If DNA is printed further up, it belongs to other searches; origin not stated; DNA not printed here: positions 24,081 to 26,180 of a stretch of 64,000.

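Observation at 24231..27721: Orphan lipoprotein secretin plus two unusually large prepilin-type proteins, with no ATPase, platform or peptidase in the window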

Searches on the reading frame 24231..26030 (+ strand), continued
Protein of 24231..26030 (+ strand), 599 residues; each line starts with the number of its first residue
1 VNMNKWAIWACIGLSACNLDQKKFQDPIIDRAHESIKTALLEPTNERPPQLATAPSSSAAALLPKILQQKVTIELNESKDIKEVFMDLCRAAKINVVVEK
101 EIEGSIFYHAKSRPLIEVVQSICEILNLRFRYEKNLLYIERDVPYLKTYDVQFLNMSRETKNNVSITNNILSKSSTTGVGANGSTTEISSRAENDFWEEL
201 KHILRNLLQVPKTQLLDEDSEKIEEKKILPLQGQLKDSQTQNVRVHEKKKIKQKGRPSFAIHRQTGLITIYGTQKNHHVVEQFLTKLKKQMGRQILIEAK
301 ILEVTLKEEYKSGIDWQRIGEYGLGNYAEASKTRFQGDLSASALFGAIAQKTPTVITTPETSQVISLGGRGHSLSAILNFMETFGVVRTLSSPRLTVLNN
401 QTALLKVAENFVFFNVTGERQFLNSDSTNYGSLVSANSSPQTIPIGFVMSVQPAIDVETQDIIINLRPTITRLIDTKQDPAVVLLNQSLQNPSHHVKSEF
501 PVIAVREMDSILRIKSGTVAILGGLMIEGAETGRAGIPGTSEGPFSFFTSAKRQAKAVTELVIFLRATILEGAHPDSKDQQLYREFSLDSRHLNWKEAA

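Call 42: find_related_loci(query=A4, collection=genome_contigs, flank=10000)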
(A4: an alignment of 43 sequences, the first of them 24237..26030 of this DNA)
Query A4 (597 aa) in genome_contigs; peptide patterns used: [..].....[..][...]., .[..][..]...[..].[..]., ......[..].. (x = any residue, [..] = any of these).
600 stretches matched a pattern (row limit reached: there are more); 487 encode a relative of the query (tblastn E <= 1e-3); the best 80 are kept; 80 distinct loci.
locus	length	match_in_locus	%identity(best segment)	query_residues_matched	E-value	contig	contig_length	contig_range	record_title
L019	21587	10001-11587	61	65-591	0e+0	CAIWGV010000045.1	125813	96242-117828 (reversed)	MAG: uncultured Alphaproteobacteria bacterium isolate Ki1-1-6m_bin-1266 genome assembly, contig: bin-1266:45/47, whole g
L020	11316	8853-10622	50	2-596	0e+0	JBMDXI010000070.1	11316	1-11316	MAG: Alphaproteobacteria bacterium isolate FBaRs1_39 FBaRs1_contig70, whole genome shotgun sequence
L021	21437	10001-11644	42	23-594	6e-148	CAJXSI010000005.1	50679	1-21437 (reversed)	MAG TPA_asm: uncultured Alphaproteobacteria bacterium isolate SRR3933164_bin.5_MetaBAT_v2.12.1_MAG genome assembly, cont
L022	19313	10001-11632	44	23-591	1e-153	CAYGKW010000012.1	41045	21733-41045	MAG TPA_asm: uncultured Rhizobiaceae bacterium isolate ERP117304_co1_149 genome assembly, contig: NODE_1070_length_41045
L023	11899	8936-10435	41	69-591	1e-118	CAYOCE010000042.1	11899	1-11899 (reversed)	MAG TPA_asm: uncultured Hyphomicrobiales bacterium isolate SRP342105_co2_94 genome assembly, contig: NODE_5730_length_11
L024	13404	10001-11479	38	60-589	1e-111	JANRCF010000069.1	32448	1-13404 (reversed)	MAG: Alphaproteobacteria bacterium isolate MAG_236 P22051_110_S32_metaspades_959_32448_cov_6, whole genome shotgun seque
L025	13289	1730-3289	36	23-591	5e-111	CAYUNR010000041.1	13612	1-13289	MAG TPA_asm: uncultured Candidatus Finniella sp. isolate SRP292972_co3_26 genome assembly, contig: NODE_2073_length_1361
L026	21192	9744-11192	38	61-591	3e-110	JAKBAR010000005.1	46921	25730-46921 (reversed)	MAG: Proteobacteria bacterium isolate ZJ2.bin63 NODE_659_length_46921_cov_1.792089, whole genome shotgun sequence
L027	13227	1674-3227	36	25-591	1e-109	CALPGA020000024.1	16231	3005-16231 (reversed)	MAG: Candidatus Finniella inopinata isolate HRS-ES2-bin-430 genome assembly, contig: HRS-ES2-C5315, whole genome shotgun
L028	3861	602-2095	37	47-591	3e-111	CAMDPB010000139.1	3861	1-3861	MAG: Candidatus Finniella inopinata isolate TrE-03may19-185 genome assembly, contig: TrE-03may19-C64674, whole genome sh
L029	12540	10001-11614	35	7-592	1e-108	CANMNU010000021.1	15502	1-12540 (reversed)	MAG: Alphaproteobacteria bacterium isolate ZH-15may19-298 genome assembly, contig: ZH-15May19-c10126, whole genome shotg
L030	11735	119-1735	34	6-592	4e-107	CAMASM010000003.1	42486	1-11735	MAG: Candidatus Finniella inopinata isolate LH-05nov19-113 genome assembly, contig: LH-05nov19-C1538, whole genome shotg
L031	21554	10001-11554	36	25-591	6e-107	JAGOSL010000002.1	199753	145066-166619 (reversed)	MAG: Proteobacteria bacterium isolate Gw_Eff_bin_318 Gw_Eff_47_length_199753_cov_9.550024, whole genome shotgun sequence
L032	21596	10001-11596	37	12-591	3e-106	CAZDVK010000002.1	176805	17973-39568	MAG TPA_asm: uncultured Verrucomicrobiales bacterium isolate SRP257259_co1_28 genome assembly, contig: NODE_59_length_17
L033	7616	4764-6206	37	62-591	5e-106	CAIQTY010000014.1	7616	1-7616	MAG: uncultured Alphaproteobacteria bacterium isolate Ki1-1-6m_bin-0741 genome assembly, contig: bin-0741:14/54, whole g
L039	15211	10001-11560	35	47-591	2e-101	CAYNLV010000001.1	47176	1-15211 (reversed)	MAG TPA_asm: uncultured Rhodospirillaceae bacterium isolate binchicken_co117_449 genome assembly, contig: NODE_1420_leng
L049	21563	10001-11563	33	44-591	3e-93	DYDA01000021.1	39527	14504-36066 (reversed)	MAG TPA_asm: Micavibrio sp. isolate IMS_BF NODE_139_length_39534_cov_10.4424, whole genome shotgun sequence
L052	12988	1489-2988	32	56-596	8e-92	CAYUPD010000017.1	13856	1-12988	MAG TPA_asm: uncultured Rhodospirillaceae bacterium isolate SRP192927_co3_142 genome assembly, contig: NODE_10438_length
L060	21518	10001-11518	31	44-597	6e-90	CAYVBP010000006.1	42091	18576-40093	MAG TPA_asm: uncultured Rhodospirillaceae bacterium isolate SRP192927_co3_841 genome assembly, contig: NODE_1600_length_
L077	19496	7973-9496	32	52-591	3e-87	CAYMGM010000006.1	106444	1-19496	MAG TPA_asm: uncultured Rhodospirillaceae bacterium isolate SRP216815_co1_251 genome assembly, contig: NODE_221_length_1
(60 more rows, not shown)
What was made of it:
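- Closest known: "Incomplete type IV pili" reported for Holosporales by TXSScan/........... surveys. Same: Odyssella (call 42).
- The carriers are predators and intracellular symbionts, which need secreted effectors (call 42).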

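Call 45: search_protein_families(library=pfam, proteins=[L021:16719-18350:-, L021:15517-16716:-, L021:14090-15520:-, L021:13503-14093:-, L021:13004-13576:+, L049:12236-13300:+, L049:13294-15048:+, L049:15045-16262:+, L049:16180-17760:+, L049:17757-18359:+], max_evalue=0.1)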
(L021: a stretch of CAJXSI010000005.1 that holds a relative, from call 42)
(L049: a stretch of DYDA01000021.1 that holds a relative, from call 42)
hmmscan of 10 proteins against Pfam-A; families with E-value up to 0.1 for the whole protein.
L021:16719-18350:- (543 aa): 19 families
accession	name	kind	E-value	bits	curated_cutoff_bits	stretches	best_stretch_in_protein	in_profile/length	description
PF00437.27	T2SSE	-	4.3e-110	368.3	24.9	1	177-538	5-369/370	Type II/IV secretion system protein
PF05157.20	MshEN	-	1.9e-12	47.4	23.1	1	72-154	6-87/90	MshEN domain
PF13173.12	AAA_14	-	0.00024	21.6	27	1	316-407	4-86/129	AAA domain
PF13476.12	AAA_23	-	0.00026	22.1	27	1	314-334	19-39/201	AAA domain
PF20720.3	nSTAND3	-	0.0016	18.6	27.2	1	315-353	18-56/155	Novel STAND NTPase 3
PF13604.12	AAA_30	-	0.0083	16.3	27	1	305-340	9-44/191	AAA domain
PF13401.12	AAA_22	-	0.0088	16.8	27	1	314-339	5-30/130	AAA domain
PF25199.1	nSTAND_NTPase5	-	0.0094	16.2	34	1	311-350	38-78/145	Novel STAND NTPase 5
PF13191.12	AAA_16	-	0.0096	16.9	32.6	1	305-380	11-79/167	AAA ATPase domain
PF13086.12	AAA_11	-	0.01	16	27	1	304-339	8-42/257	AAA domain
PF13555.12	AAA_29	-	0.013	15.7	27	1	313-334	21-42/61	P-loop containing region of AAA domain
PF02492.25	cobW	-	0.016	15.2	20.7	1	317-345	3-32/180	CobW/HypB/UreG, nucleotide-binding domain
PF00004.35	AAA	-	0.03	15.2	21.2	1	319-392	3-66/131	ATPase family associated with various cellular activities (AAA)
PF04851.21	ResIII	-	0.045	14.1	22.5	1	303-340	12-49/164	Type III restriction enzyme, res subunit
PF01935.23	DUF87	-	0.05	14.1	23.2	0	319-347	28-57/220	Helicase HerA, central domain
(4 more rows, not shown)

L021:15517-16716:- (399 aa): 1 family
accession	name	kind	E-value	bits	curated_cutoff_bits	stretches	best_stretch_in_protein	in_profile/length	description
PF00482.28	T2SSF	-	6.2e-28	97.7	25.2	2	268-389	1-125/125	Type II secretion system (T2SS), protein F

L021:14090-15520:- (476 aa): 0 families

L021:13503-14093:- (196 aa): 0 families

L021:13004-13576:+ (190 aa): 5 families
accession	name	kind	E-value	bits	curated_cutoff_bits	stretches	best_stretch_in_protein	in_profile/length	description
PF04212.24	MIT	-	0.00028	21.3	30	1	136-170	5-39/66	MIT (microtubule interacting and transport) domain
PF00515.34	TPR_1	-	0.0082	16.4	27.8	1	137-165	3-31/34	Tetratricopeptide repeat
PF07719.23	TPR_2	-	0.016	15.8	27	1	137-165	3-31/34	Tetratricopeptide repeat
PF12688.13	TPR_5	-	0.065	13.9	24.2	1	137-178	3-44/119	Tetratrico peptide repeat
PF19703.4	DUF6201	-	0.077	13.4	27.4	0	64-141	4-71/125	Family of unknown function (DUF6201)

L049:12236-13300:+ (354 aa): 1 family
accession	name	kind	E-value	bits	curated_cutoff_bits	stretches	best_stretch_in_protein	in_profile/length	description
PF07963.17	N_methyl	-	0.0015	18.5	21.2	1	86-110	3-27/27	Prokaryotic N-terminal methylation motif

L049:13294-15048:+ (584 aa): 21 families
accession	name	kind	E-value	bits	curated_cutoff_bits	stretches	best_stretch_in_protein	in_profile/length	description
PF00437.27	T2SSE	-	1.6e-114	382.9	24.9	1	196-573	5-368/370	Type II/IV secretion system protein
PF05157.20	MshEN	-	1.5e-15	57.3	23.1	1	88-175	2-88/90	MshEN domain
PF25199.1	nSTAND_NTPase5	-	4e-05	23.9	34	1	321-376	28-85/145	Novel STAND NTPase 5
PF13555.12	AAA_29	-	0.00036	20.7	27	1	324-350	14-39/61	P-loop containing region of AAA domain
PF13401.12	AAA_22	-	0.0004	21.1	27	1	332-367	4-41/130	AAA domain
PF13191.12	AAA_16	-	0.0016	19.4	32.6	1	326-364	16-55/167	AAA ATPase domain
PF00004.35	AAA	-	0.0025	18.7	21.2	0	337-368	2-33/131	ATPase family associated with various cellular activities (AAA)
PF13476.12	AAA_23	-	0.0027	18.8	27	1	333-350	19-36/201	AAA domain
PF13086.12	AAA_11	-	0.0062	16.8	27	1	328-358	13-42/257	AAA domain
PF13173.12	AAA_14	-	0.0074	16.7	27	1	335-425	4-85/129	AAA domain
PF12775.13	AAA_7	-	0.0087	16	25.8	1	335-364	35-64/181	P-loop containing dynein motor region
PF13604.12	AAA_30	-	0.01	16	27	1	325-353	10-38/191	AAA domain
PF03215.21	Rad17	-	0.014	15.8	23.8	1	326-359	38-70/186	Rad17 P-loop domain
PF02492.25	cobW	-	0.024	14.7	20.7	1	335-357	2-23/180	CobW/HypB/UreG, nucleotide-binding domain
PF19968.4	VMAP-M7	-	0.03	14.9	27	1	153-215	66-127/160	vWA-MoxR associated protein middle region (VMAP-M) 7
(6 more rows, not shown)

L049:15045-16262:+ (405 aa): 1 family
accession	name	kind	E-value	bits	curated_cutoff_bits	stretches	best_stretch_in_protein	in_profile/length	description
PF00482.28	T2SSF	-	5e-42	143.2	25.2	2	70-192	2-125/125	Type II secretion system (T2SS), protein F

L049:16180-17760:+ (526 aa): 0 families

L049:17757-18359:+ (200 aa): 0 families

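Call 53: list_cluster_members(proteins=[L099:8921-10654:+, L099:10651-11823:+, L099:11807-12640:+, L099:3046-5001:+, L099:13929-14402:+, L099:15253-16557:+, window:24237-26030:+, window:26027-26719:+, window:29614-30708:+, window:21427-24147:+])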
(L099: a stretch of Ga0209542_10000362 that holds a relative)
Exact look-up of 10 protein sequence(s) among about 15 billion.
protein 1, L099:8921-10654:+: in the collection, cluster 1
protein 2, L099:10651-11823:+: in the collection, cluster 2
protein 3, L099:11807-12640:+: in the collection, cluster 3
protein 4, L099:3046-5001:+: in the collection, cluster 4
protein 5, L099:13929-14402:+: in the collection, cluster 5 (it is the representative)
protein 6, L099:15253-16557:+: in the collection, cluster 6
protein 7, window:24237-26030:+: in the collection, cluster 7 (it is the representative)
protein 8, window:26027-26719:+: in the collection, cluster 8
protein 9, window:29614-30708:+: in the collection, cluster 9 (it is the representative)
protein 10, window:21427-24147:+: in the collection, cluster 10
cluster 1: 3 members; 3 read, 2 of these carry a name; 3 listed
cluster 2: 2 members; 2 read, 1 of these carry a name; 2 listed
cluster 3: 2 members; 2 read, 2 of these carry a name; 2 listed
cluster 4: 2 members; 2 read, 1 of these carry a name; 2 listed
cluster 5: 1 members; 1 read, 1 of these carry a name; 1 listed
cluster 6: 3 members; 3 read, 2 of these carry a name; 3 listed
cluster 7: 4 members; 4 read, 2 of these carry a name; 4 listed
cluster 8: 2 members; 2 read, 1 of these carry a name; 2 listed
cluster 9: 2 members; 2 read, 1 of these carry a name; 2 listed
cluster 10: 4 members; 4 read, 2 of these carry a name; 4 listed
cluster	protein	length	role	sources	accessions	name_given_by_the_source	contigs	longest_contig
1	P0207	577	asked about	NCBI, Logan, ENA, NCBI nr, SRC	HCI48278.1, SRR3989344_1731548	MAG TPA: hypothetical protein DEZ09_00245 [Holosporales bacterium] | hypothetical protein [Holosporales bacterium]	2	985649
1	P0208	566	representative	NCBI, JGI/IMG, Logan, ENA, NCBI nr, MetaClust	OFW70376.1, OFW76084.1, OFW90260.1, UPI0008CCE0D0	MAG: hypothetical protein A2621_04700 [Alphaproteobacteria bacterium ... | MAG: hypothetical protein A2065_00085 [Alphaproteobacteria bacterium GWB1_45_5] | status=active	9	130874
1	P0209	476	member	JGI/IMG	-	-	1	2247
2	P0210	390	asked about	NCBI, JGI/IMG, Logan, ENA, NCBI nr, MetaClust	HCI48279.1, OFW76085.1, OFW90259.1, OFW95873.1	MAG: hypothetical protein A2977_03030 [Alphaproteobacteria bacterium ... | MAG: hypothetical protein A3K20_03045 [Alphaproteobacteria bacterium GWA1_45_9] | status=active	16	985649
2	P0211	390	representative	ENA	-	-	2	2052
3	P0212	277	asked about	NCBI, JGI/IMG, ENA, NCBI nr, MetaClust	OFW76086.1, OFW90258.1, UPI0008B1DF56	MAG: hypothetical protein A2621_04690 [Alphaproteobacteria bacterium ... | MAG: hypothetical protein A3K20_03050 [Alphaproteobacteria bacterium GWA1_45_9] | status=active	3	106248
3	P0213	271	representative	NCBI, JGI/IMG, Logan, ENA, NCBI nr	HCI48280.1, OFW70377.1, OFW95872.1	MAG: hypothetical protein A2977_03025 [Alphaproteobacteria bacterium ... | MAG: hypothetical protein A2065_00095 [Alphaproteobacteria bacterium GWB1_45_5]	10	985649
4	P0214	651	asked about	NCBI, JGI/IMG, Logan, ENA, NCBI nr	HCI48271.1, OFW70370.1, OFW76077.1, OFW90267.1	MAG: cell division protein FtsH [Alphaproteobacteria bacterium RIFCSPLOWO2_01_FULL_45_8] | MAG: cell division protein FtsH [Alphaproteobacteria bacterium GWB1_45_5]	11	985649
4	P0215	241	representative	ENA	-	-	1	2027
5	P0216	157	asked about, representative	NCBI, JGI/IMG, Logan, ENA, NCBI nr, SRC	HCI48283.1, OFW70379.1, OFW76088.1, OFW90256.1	MAG: transcription elongation factor GreA [Alphaproteobacteria bacterium ... | MAG: transcription elongation factor GreA [Alphaproteobacteria bacterium GWB1_45_5]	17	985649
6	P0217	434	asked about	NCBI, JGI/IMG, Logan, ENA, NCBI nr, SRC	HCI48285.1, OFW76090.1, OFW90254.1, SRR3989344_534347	MAG: hypothetical protein A2621_04665 [Alphaproteobacteria bacterium ... | MAG: hypothetical protein A3K20_03075 [Alphaproteobacteria bacterium GWA1_45_9]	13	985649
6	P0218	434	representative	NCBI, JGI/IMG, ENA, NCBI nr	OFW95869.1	MAG: hypothetical protein A2977_03005 [Alphaproteobacteria bacterium ...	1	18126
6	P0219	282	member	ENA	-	-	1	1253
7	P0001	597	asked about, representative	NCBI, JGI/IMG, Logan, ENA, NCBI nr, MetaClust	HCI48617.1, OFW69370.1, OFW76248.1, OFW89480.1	MAG: hypothetical protein A2621_00950 [Alphaproteobacteria bacterium ... | MAG: hypothetical protein A2065_01200 [Alphaproteobacteria bacterium GWB1_45_5] | status=active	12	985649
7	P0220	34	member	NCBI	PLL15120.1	DNA recombinase, partial [Klebsiella michiganensis]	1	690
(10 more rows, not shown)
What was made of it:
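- Closest known: "Incomplete type IV pili" reported for Holosporales by TXSScan/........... surveys. Same: NCBI names one assembly of this organism "Holosporales bacterium" (call 53).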

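Call 60: search_protein_families(library=ncbifam, proteins=[L049:13294-15048:+, L049:15045-16262:+, L049:16180-17760:+, L049:17757-18359:+, L049:18320-18757:+], max_evalue=0.01)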
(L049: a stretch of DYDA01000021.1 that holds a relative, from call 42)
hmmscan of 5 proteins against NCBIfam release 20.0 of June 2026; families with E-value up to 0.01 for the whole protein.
L049:13294-15048:+ (584 aa): 25 families
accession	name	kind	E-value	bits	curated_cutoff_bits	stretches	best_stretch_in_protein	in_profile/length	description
TIGR02538.1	type_IV_pilB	equivalog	4.4e-136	454.8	675.65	1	35-576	2-561/564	type IV-A pilus assembly ATPase PilB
TIGR02533.1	type_II_gspE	equivalog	2.1e-134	448.8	630.25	1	112-575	9-484/486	type II secretion system ATPase GspE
NF053534.1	T4PilAsmATPsTfpB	equivalog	5.8e-116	388.2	850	1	162-577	165-582/584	type IV pilus assembly ATPase TfpB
NF007755.0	PRK10436.1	equivalog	4.7e-110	368.4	617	1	117-578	19-460/465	type II secretion system protein GspE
NF041000.1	ATPase_ComGA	equivalog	3e-71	239.6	300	1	205-470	2-266/267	competence type IV pilus ATPase ComGA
TIGR01420.1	pilT_fam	subfamily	2.1e-48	165.3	319.1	1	204-471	3-270/343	PilT/PilU family type 4a pilus ATPase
TIGR02524.1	dot_icm_DotB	equivalog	2.8e-22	79.4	463.3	1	333-447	134-257/358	Dot/Icm type IV secretion system ATPase DotB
TIGR02525.1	plasmid_TraJ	equivalog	1.7e-20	73.3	368.3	1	332-448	148-271/372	plasmid transfer ATPase TraJ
TIGR03819.1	heli_sec_ATPase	hypoth_equivalog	1e-16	61.1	373.15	1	250-450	98-301/340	TadA family conjugal transfer-associated ATPase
NF053729.1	c-di-GMP_motif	domain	1.4e-15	56.8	38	1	34-85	1-52/53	cyclic di-GMP-binding domain-containing protein, MshE-related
TIGR02782.1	TrbB_P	equivalog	1.7e-15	57.1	304.55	1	336-448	139-254/303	P-type conjugative transfer ATPase TrbB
NF058587.1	archaellum_moto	equivalog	4.3e-15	55.5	550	1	325-441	268-388/527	archaellum flagellar ATPase motor FlaI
TIGR02788.1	VirB11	equivalog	7.4e-13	48.2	249.95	1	337-451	148-267/308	P-type DNA transfer ATPase VirB11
NF010407.0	PRK13833.1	subfamily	7.5e-13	48.6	499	1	337-449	148-262/323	conjugal transfer protein TrbB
NF008411.1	PRK11234.1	equivalog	2.5e-11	42.7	1170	1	30-155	476-603/723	cyclic di-3',5'-guanylate-activated glycosyltransferase NfrB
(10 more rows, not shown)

L049:15045-16262:+ (405 aa): 6 families
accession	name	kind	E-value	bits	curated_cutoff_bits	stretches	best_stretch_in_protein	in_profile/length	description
TIGR02120.1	GspF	equivalog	1.1e-73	248.8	424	1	4-394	1-394/401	type II secretion system inner membrane protein GspF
NF007861.0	PRK10573.1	equivalog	1.9e-57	195.2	401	1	4-395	7-392/401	protein transport protein HofC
NF052607.1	T4PiliAsmPilCThrm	equivalog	1e-52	179.6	700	1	1-399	1-402/406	type IV pilus assembly protein PilC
NF047826.1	T3SSXpsF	equivalog_domain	1.6e-51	175.4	650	1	1-396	1-399/405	type II secretion system protein XpsF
NF052606.1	T4PiliAsmPilCMyx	equivalog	5.7e-41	140.7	700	1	3-395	21-412/419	type IV pilus assembly protein PilC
NF041012.2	T4P_ComGB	equivalog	7e-34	117.6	240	1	67-397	4-330/332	competence type IV pilus assembly protein ComGB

L049:16180-17760:+ (526 aa): 0 families

L049:17757-18359:+ (200 aa): 0 families

L049:18320-18757:+ (145 aa): 0 families
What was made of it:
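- On T4aP (PilQ/PilMNOP/PilBTCD): PilB scores 402 against 676 (call 60).
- Closest known: MSHA pilus system of Vibrio. Same: In Micavibrio the ATPase also keeps the MshE-type c-di-GMP motif (call 60).
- Closest known: Type II secretion systems, including reduced chlamydial and mitochondrial versions. Same: The ATPase and platform score nearly as well against GspE and GspF as against PilB and PilC (call 60).
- The ATPase scores almost equally against GspE (396 bits) and PilB (402 bits), and the best match of the platform is GspF (call 60).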
